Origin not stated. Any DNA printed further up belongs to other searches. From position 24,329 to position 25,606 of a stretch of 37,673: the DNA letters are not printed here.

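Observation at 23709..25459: Two-gene cassette: 2-TM protein + Macro-like/NDT(TIR)-like fusion, a candidate nucleotide/NAD-centred conflict (defence or toxin) module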

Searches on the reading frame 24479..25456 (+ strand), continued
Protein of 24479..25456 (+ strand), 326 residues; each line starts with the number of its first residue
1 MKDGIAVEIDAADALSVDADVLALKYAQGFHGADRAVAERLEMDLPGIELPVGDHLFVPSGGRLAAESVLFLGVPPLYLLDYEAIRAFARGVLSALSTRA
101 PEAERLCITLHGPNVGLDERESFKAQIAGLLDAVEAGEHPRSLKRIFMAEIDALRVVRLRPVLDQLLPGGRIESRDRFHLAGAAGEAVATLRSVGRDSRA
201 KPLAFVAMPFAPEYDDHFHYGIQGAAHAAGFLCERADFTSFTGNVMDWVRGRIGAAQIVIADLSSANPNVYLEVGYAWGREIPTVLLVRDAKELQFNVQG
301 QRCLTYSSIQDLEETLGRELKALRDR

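Call 48: search_protein_families(library=pfam, proteins=[P0110, P0053, L043:7422-8981:+, L042:9143-10321:+, L067:1564-3675:+, L069:5941-7773:-, L080:6221-7843:-, L024:3666-5039:+, L035:6006-6635:+, L035:7302-7811:+], max_evalue=0.001)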
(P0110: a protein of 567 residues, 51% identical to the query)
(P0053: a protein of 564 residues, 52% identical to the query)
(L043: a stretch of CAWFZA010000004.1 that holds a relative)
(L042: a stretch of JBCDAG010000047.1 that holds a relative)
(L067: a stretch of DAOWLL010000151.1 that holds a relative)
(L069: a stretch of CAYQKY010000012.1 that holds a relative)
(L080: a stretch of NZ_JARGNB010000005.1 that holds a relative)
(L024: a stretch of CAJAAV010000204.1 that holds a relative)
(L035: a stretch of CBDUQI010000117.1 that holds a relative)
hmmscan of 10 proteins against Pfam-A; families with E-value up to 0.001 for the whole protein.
P0110 (567 aa): 0 families

P0053 (564 aa): 0 families

L043:7422-8981:+ (520 aa): 1 family
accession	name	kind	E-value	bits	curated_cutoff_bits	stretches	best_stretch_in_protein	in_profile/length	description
PF13676.11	TIR_2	-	5.9e-09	36.9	28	1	14-129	1-109/122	TIR domain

L042:9143-10321:+ (393 aa): 17 families
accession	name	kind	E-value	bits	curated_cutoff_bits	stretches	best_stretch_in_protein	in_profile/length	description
PF00515.34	TPR_1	-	1.8e-42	141.9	27.8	6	241-274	1-34/34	Tetratricopeptide repeat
PF13414.12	TPR_11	-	5e-38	129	26.8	4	218-249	5-36/42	TPR repeat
PF07719.23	TPR_2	-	5.4e-32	107.7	27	1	242-274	2-34/34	Tetratricopeptide repeat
PF13181.12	TPR_8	-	8.9e-30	100.7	25.7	1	243-274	3-34/34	Tetratricopeptide repeat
PF13431.12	TPR_17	-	1.7e-21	75.1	24.4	0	298-329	2-33/34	Tetratricopeptide repeat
PF13371.12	TPR_9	-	5.3e-18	65.2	35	0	300-340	20-60/73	Tetratricopeptide repeat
PF13432.12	TPR_16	-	1.4e-16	61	32.7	2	181-241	5-65/65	Tetratricopeptide repeat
PF13676.11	TIR_2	-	5.2e-13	50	28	1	14-134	1-106/122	TIR domain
PF13424.12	TPR_12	-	1.1e-12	48.4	30.1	1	308-374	2-76/77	Tetratricopeptide repeat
PF13428.12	TPR_14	-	1e-09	38.6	23.5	0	182-212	10-40/44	Tetratricopeptide repeat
PF13174.12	TPR_6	-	8.8e-08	32.8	26.3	0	176-204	3-31/33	Tetratricopeptide repeat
PF13374.12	TPR_10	-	1.9e-06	28.1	27.5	0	343-374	2-33/42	Tetratricopeptide repeat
PF23914.1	TPR_CcmH_CycH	-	1.5e-05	25.3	42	0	234-338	43-150/158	Cytochrome c-type biogenesis protein H TPR domain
PF13429.12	TPR_15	-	1.7e-05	24.8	26.2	0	150-206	124-179/280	Tetratricopeptide repeat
PF12862.13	ANAPC5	-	4.1e-05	24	23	0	342-387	37-82/91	Anaphase-promoting complex subunit 5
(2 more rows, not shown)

L067:1564-3675:+ (704 aa): 6 families
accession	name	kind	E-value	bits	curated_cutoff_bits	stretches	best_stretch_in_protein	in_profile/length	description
PF13676.11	TIR_2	-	1.3e-09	39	28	1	379-505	1-109/122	TIR domain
PF13248.11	Zn_ribbon_3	-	3.1e-05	23.7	27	1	34-58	2-26/26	zinc-ribbon domain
PF13240.11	Zn_Ribbon_1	-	3.2e-05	24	25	1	36-58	1-23/23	zinc-ribbon domain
PF24460.1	DUF7575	-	5.1e-05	23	28.5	1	33-58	2-27/28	Domain of unknown function (DUF7575)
PF10571.15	UPF0547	-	0.00012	22.5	29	1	36-57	2-23/26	Uncharacterised protein family UPF0547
PF12773.13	DZR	-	0.00051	20.6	27.3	0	36-55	26-45/45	Double zinc ribbon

L069:5941-7773:- (611 aa): 1 family
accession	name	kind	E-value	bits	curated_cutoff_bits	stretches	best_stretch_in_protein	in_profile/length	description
PF13676.11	TIR_2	-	5.7e-13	49.9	28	1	35-151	1-111/122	TIR domain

L080:6221-7843:- (541 aa): 2 families
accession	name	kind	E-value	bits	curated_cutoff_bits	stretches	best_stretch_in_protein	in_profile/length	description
PF13676.11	TIR_2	-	4.8e-14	53.3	28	1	393-491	1-93/122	TIR domain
PF01582.25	TIR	-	0.00037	20.8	21.3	1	401-487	11-94/179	TIR domain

L024:3666-5039:+ (458 aa): 2 families
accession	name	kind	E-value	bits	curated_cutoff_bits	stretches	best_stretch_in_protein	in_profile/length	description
PF13676.11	TIR_2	-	3.9e-18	66.5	28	1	316-429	1-107/122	TIR domain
PF13289.12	SIR2_2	-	2.5e-09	37.8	24.5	1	122-235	2-106/141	SIR2-like domain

L035:6006-6635:+ (210 aa): 2 families
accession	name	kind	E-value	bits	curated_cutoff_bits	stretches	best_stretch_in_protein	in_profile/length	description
PF01582.25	TIR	-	1.3e-06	28.7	21.3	1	53-123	31-100/179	TIR domain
PF13676.11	TIR_2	-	1.8e-06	28.9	28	1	53-124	26-93/122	TIR domain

L035:7302-7811:+ (170 aa): 1 family
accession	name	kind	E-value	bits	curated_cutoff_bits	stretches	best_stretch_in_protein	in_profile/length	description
PF00856.33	SET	-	3.6e-07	31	22.4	1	22-148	1-105/105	SET domain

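Call 50: find_encoding_contigs(protein=P0110, flank=8000, max_places=4)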
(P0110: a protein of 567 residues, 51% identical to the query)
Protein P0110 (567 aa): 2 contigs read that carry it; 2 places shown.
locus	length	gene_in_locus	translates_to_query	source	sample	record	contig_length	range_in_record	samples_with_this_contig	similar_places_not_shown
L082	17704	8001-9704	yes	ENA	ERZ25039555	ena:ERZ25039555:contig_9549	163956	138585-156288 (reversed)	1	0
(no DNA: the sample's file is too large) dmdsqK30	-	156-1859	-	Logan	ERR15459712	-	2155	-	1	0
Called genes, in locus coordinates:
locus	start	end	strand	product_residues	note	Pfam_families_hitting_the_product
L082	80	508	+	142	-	-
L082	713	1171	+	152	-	-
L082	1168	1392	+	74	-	-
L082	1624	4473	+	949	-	PF13482:RNase_H_2, PF03050:DDE_Tnp_IS66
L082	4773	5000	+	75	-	-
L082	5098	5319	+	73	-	PF04365:BrnT_toxin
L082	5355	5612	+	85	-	-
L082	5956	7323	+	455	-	PF03972:MmgE_PrpD_N, PF19305:MmgE_PrpD_C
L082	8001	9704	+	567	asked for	-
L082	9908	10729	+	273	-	PF14338:Mrr_N, PF04471:Mrr_cat, PF10356:RRG7 (faint), PF22722:NA-iREase1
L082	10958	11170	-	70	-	-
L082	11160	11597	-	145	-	PF14907:NTP_transf_5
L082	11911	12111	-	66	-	-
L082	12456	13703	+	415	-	-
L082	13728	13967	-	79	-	-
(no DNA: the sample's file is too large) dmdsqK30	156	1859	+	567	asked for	-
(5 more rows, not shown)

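Call 51: find_encoding_contigs(protein=P0056, flank=6000, max_places=4)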
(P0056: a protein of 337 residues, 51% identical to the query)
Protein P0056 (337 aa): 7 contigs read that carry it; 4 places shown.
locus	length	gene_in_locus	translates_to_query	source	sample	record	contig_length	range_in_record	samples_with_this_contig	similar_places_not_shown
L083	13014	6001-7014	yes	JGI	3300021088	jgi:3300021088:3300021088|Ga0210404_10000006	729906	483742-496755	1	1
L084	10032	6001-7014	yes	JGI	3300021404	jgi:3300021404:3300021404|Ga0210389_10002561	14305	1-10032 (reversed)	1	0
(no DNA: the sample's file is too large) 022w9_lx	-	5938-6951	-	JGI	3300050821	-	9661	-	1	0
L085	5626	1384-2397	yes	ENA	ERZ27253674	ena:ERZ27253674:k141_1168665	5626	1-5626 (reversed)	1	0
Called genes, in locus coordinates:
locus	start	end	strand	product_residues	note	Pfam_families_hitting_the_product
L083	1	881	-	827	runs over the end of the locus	PF01751:Toprim, PF01131:Topoisom_bac, PF01396:Zn_ribbon_Top1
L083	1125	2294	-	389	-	PF02481:DNA_processg_A, PF17782:WHD_DprA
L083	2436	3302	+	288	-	PF02621:VitK2_biosynth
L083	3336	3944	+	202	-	PF09335:VTT_dom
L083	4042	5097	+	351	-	PF04055:Radical_SAM, PF19288:CofH_C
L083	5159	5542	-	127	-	-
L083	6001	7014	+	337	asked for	-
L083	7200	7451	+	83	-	PF09720:Unstab_antitox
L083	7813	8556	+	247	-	PF13628:DUF4142 (weak), PF03713:DUF305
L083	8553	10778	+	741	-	-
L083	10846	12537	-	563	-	PF01738:DLH (faint), PF02129:Peptidase_S15, PF12697:Abhydrolase_6, PF00561:Abhydrolase_1 (weak), PF20434:BD-FAE (weak), PF12146:Hydrolase_4, PF00326:Peptidase_S9 (faint), PF08840:BAAT_C (weak)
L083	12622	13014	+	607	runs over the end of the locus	PF00775:Dioxygenase_C (faint), PF09430:EMC7_beta-sandw (faint), PF10670:DUF4198 (faint), PF13620:CarboxypepD_reg, PF13715:CarbopepD_reg_2 (faint), PF14686:fn3_3 (faint), PF17210:SdrD_B (faint), PF13620:CarboxypepD_reg, +3 more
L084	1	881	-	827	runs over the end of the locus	PF01751:Toprim, PF01131:Topoisom_bac, PF01396:Zn_ribbon_Top1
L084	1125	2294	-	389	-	PF02481:DNA_processg_A, PF17782:WHD_DprA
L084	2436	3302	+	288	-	PF02621:VitK2_biosynth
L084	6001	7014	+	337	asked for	-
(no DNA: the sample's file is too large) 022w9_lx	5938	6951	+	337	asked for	-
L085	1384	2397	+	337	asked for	-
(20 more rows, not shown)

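Call 52: find_encoding_contigs(protein=P0005, flank=6000, max_places=3)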
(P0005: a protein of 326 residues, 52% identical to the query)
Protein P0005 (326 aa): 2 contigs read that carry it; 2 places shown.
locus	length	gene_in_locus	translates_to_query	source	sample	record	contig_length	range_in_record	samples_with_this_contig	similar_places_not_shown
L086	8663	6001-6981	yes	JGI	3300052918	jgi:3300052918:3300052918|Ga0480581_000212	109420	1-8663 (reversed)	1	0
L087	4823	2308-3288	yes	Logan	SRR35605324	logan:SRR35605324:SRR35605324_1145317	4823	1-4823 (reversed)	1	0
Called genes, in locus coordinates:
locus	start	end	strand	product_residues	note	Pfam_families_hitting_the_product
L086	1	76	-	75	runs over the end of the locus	-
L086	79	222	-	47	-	-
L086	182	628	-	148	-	-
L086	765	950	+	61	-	-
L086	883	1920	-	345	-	PF12760:Zn_ribbon_IS1595, PF12762:DDE_Tnp_IS1595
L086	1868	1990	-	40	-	-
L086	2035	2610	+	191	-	-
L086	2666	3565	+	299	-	-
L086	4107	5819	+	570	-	PF01019:G_glu_transpept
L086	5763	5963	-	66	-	-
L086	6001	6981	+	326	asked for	-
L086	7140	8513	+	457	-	-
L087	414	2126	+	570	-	PF01019:G_glu_transpept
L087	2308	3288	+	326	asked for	-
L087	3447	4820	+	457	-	-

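Call 53: find_encoding_contigs(protein=P0108, flank=6000, max_places=3)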
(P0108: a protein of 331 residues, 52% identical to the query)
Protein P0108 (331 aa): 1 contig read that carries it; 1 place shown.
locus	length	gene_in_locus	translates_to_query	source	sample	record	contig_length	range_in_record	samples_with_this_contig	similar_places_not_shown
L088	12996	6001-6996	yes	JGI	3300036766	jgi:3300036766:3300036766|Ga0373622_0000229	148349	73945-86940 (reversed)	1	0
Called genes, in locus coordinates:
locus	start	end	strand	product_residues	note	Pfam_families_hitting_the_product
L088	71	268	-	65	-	-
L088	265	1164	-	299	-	-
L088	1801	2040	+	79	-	PF02604:PhdYeFM_antitox (weak)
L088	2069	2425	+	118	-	PF01850:PIN (weak)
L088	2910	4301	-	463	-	PF06537:DHOR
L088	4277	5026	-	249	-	-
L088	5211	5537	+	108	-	-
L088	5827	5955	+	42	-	-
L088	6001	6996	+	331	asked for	-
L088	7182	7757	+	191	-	-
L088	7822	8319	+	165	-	-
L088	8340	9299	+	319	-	-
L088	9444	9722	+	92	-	-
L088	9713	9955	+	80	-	-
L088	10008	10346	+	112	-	-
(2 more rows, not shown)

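Call 54: search_solved_structures(query=A1, max_evalue=10, show_alignments=5)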
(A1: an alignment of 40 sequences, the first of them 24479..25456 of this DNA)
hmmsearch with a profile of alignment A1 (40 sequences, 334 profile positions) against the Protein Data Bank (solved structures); distinct sequences matched with E-value up to 10: 4.
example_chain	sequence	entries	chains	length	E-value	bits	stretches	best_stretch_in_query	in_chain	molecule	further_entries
8pz0_A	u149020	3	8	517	0.21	13.7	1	52-113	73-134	Probable cytosol aminopeptidase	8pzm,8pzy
4jem_A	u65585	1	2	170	0.38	12.9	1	259-305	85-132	CMP/hydroxymethyl CMP hydrolase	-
4jel_A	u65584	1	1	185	0.45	12.7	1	259-305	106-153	CMP/hydroxymethyl CMP hydrolase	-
4ohr_A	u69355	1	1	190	0.46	12.6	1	259-305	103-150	CMP/hydroxymethyl CMP hydrolase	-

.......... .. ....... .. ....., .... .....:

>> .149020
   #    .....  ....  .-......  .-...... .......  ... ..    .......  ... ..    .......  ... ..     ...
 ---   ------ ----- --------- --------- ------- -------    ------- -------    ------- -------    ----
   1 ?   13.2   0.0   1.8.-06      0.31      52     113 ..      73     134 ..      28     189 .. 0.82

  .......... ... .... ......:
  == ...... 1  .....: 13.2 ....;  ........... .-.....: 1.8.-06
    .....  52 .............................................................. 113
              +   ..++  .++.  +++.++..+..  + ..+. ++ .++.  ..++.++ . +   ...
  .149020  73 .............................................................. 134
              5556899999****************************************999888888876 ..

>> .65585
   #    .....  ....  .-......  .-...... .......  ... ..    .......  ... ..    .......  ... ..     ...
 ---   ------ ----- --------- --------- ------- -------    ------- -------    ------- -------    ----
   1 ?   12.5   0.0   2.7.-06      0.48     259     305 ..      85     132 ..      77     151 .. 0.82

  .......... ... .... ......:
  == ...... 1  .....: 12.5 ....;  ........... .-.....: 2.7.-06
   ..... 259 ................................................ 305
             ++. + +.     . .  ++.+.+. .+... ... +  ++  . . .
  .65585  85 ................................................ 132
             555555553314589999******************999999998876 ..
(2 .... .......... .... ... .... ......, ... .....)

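Call 55: find_related_loci(query=A1, collection=viral_contigs, flank=8000)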
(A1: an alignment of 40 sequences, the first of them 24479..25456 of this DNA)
Query A1 (326 aa) in viral_contigs; peptide patterns used: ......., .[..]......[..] (x = any residue, [..] = any of these).
34 stretches matched a pattern, but none encodes a relative of the query by tblastn (E <= 1e-3).

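Call 56: find_related_loci(query=A1, collection=metagenome_contigs, flank=8000)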
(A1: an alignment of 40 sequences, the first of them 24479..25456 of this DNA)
Query A1 (326 aa) in metagenome_contigs; peptide patterns used: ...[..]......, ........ (x = any residue, [..] = any of these).
600 stretches matched a pattern (row limit reached: there are more); 332 encode a relative of the query (tblastn E <= 1e-3); the best 80 are kept; 80 distinct loci.
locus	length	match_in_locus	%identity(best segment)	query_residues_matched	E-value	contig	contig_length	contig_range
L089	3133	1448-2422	51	5-326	2e-109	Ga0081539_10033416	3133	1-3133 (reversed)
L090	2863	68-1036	52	5-324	2e-106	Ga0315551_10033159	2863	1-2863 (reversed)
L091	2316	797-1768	51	5-325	9e-108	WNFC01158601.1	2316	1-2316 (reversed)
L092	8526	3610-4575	52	5-323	7e-103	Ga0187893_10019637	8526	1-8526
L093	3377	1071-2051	51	1-324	4e-102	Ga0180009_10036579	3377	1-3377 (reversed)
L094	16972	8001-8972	48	1-323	3e-100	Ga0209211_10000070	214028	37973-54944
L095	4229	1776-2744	52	2-323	1e-100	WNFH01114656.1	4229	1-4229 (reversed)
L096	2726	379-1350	50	1-323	3e-102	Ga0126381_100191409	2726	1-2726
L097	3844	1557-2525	51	5-324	3e-100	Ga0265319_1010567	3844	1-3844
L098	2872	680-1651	52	5-323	8e-102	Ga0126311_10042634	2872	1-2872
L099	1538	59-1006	53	5-316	7e-106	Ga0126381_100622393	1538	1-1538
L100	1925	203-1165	50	5-324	5e-104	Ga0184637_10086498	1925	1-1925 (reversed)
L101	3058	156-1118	50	5-324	1e-100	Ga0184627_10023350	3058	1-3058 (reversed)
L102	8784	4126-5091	51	5-323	3e-98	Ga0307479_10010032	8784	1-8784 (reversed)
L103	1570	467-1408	52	7-324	3e-105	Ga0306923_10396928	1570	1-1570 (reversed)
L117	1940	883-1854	49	1-323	3e-101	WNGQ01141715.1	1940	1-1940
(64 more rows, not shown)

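Call 62: search_dna_similar(query=window:24479-25456:+, collection=plasmids, mode=protein, max_evalue=0.001, max_rows=25)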
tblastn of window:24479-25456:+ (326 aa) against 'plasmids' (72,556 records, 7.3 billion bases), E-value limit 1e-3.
Records with a match: 45; places in all: 48; records where one place covers at least 80% of the query: 0.
Best place of each record, by identity: <60% 45.
By first word of the organism name: Bacillus 15; Agrobacterium 7; Serratia 5; Paraburkholderia 2; Acidithiobacillus 2; Klebsiella 2; Mesorhizobium 2; Tritonibacter 1; Rhizobium 1; Pantoea 1; and 7 more.
By predicted mobility (MOB-suite, as given by PLSDB): conjugative 18; non-mobilizable 17; mobilizable 10.
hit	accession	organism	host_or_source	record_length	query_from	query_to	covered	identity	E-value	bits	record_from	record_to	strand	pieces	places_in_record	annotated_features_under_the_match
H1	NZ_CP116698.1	Agrobacterium tumefaciens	Clematis,cell culture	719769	148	326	55%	26.6%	4e-6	56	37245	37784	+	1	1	hypothetical protein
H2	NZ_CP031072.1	Bacillus mycoides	cell culture,soil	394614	132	322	59%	24.5%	2e-7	60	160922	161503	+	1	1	nucleoside 2-deoxyribosyltransferase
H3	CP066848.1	Bacillus mycoides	single cell,soil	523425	132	322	59%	24.5%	2e-7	60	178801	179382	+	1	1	nucleoside 2-deoxyribosyltransferase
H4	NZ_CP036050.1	Bacillus mycoides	cell culture,soil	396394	132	322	59%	24.0%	3e-6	56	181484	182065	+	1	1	nucleoside 2-deoxyribosyltransferase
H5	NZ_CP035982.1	Bacillus mycoides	cell culture,soil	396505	132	322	59%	24.0%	3e-6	56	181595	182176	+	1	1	nucleoside 2-deoxyribosyltransferase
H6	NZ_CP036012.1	Bacillus mycoides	cell culture,soil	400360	132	322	59%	24.0%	3e-6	56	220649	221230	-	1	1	nucleoside 2-deoxyribosyltransferase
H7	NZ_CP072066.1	Bacillus mycoides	cell culture,soil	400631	132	322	59%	24.0%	3e-6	56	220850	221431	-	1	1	nucleoside 2-deoxyribosyltransferase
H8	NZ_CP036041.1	Bacillus mycoides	cell culture,soil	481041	132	322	59%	24.0%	3e-6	56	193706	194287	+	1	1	nucleoside 2-deoxyribosyltransferase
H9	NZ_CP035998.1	Bacillus mycoides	cell culture,soil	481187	132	322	59%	24.0%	3e-6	56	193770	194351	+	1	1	nucleoside 2-deoxyribosyltransferase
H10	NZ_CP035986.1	Bacillus mycoides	cell culture,soil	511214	132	322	59%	24.0%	3e-6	56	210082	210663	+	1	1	nucleoside 2-deoxyribosyltransferase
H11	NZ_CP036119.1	Bacillus mycoides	cell culture,soil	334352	132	322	59%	24.0%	3e-6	56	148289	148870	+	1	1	nucleoside 2-deoxyribosyltransferase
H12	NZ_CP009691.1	Bacillus mycoides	soil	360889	132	322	59%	24.0%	3e-6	56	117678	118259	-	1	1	nucleoside 2-deoxyribosyltransferase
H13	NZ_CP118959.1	Bacillus mycoides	Soil,Type strain bacterial culture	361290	132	322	59%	24.0%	3e-6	56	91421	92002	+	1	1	nucleoside 2-deoxyribosyltransferase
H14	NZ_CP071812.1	Bacillus mycoides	cell culture,soil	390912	132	322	59%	24.0%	3e-6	56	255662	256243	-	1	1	nucleoside 2-deoxyribosyltransferase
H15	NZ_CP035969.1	Bacillus mycoides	cell culture,soil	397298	132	322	59%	24.0%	3e-6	56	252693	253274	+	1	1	nucleoside 2-deoxyribosyltransferase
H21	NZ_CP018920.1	Serratia marcescens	Homo sapiens,University of Michigan ...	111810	206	326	37%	32.8%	9e-6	55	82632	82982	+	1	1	hypothetical protein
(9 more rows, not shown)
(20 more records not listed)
